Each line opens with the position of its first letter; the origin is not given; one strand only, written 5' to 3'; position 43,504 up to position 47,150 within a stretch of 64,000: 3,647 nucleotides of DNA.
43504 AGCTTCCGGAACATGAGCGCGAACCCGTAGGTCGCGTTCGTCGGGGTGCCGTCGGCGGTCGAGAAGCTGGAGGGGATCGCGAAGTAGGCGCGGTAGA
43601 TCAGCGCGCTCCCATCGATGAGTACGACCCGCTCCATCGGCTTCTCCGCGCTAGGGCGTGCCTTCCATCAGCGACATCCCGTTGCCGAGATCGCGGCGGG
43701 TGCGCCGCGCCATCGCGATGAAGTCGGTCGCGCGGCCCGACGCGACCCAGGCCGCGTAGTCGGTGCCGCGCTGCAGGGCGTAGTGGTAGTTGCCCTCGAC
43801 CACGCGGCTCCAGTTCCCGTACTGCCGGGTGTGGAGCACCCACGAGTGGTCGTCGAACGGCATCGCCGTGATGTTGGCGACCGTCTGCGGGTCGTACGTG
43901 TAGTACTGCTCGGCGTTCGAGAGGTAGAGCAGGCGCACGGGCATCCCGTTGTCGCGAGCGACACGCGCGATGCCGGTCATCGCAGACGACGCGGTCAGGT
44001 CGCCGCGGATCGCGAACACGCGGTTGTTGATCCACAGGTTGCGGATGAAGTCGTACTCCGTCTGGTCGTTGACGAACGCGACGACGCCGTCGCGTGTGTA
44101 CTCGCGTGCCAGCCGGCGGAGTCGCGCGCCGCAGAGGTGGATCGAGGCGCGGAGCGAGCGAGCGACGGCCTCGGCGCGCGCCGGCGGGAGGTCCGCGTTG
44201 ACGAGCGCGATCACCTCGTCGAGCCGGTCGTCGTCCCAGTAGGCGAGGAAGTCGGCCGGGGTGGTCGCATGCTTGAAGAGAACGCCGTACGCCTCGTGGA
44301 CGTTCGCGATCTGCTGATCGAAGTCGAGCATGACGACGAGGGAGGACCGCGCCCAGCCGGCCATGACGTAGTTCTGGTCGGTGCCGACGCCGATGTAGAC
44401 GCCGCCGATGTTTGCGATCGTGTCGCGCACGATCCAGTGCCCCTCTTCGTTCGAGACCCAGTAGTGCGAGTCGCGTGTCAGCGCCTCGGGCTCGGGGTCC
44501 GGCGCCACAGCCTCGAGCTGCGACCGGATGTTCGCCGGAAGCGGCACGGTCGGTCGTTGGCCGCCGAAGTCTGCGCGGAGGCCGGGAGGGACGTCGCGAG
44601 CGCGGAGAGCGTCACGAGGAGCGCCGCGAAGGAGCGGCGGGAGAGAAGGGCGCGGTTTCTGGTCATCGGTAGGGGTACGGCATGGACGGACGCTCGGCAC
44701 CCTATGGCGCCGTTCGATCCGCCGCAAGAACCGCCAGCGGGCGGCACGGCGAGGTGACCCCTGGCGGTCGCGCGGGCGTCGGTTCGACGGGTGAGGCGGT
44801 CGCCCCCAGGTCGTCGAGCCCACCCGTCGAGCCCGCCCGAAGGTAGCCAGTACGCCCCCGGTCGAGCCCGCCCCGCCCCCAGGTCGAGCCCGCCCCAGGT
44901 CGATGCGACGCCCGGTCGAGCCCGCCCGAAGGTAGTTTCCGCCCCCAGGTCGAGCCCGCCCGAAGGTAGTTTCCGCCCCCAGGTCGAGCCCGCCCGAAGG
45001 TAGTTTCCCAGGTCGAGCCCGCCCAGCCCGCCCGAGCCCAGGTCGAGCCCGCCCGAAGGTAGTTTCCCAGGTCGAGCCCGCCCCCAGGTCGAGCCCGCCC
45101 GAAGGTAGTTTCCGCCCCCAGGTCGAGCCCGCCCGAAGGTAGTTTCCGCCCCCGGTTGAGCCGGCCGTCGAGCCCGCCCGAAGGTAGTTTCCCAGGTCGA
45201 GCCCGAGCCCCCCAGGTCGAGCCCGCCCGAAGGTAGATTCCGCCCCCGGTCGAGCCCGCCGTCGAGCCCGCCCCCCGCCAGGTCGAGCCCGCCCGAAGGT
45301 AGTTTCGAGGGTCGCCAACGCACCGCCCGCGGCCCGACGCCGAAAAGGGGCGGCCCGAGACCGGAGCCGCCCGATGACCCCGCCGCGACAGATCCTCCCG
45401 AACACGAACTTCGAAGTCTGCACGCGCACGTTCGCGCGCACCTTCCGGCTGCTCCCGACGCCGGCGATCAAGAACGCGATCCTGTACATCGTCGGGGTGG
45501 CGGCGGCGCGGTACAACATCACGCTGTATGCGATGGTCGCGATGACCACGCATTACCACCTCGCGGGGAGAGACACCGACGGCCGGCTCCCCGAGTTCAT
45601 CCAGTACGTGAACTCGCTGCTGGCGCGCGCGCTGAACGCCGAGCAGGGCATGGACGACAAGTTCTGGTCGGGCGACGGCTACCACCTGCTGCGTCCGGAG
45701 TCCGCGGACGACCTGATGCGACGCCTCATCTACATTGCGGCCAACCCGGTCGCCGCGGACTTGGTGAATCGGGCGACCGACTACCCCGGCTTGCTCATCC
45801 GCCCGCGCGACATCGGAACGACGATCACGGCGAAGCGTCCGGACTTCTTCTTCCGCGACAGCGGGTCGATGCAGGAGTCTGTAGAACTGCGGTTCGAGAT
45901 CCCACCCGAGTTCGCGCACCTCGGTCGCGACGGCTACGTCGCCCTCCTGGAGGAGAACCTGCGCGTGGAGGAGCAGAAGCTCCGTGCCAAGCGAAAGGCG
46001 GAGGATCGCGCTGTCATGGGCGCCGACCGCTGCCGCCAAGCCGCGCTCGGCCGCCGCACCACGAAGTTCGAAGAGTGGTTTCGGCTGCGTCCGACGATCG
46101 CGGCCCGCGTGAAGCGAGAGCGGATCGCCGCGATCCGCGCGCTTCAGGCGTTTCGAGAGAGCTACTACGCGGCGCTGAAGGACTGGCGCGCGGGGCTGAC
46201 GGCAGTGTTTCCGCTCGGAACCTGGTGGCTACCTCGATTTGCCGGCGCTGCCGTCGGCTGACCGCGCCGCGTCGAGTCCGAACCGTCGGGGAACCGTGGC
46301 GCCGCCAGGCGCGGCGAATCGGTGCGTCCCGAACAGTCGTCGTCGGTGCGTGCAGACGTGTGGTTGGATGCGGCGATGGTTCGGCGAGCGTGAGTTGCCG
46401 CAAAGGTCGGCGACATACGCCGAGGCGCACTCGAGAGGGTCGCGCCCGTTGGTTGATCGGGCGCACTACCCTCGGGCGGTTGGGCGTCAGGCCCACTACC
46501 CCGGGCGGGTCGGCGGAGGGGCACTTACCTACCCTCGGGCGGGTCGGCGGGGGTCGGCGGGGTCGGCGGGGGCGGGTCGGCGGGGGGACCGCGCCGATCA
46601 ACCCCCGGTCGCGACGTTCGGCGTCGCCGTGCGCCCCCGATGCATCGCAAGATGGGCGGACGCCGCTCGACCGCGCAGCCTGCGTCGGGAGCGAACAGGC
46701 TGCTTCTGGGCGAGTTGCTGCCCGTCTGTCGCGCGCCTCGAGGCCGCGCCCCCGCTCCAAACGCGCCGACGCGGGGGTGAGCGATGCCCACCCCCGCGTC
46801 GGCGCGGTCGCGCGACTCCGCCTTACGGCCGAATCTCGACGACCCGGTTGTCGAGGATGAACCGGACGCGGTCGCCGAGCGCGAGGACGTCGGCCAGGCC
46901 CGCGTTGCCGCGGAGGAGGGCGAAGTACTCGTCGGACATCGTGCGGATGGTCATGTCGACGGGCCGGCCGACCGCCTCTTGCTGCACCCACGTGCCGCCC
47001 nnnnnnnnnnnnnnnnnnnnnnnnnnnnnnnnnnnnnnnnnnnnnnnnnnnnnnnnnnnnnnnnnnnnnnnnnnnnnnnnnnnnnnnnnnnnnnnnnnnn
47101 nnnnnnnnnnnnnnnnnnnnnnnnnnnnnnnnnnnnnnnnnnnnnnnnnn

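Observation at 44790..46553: REPtron-like locus: RAYT-like Y1 transposase bracketed by inward-facing arrays of a GTAG-containing motif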

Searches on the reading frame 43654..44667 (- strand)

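Call 92: search_protein_families(library=pfam, proteins=[window:43654-44667:-], max_evalue=0.001)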
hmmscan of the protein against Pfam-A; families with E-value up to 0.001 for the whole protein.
window:43654-44667:- (338 aa): 1 family
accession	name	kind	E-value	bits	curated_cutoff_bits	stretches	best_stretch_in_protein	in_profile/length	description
PF25046.1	DUF7790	-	9.4e-77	258.5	23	1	69-323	1-258/272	Domain of unknown function (DUF7790)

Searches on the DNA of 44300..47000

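Call 82: search_rna_families(source=window, start=44300, end=47000, threshold=evalue, max_evalue=1)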
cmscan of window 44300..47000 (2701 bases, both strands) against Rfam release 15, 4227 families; matches with E-value up to 1: 2.
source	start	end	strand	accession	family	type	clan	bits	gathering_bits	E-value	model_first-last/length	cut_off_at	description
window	46763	46805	-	RF03248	MIR9772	Gene; miRNA;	-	22.8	64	0.58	1-92/92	no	MIR9772 microRNA precursor family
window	46759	46835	-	RF00107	FinP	Gene;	CL00016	20.7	45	0.71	1-76/76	no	FinP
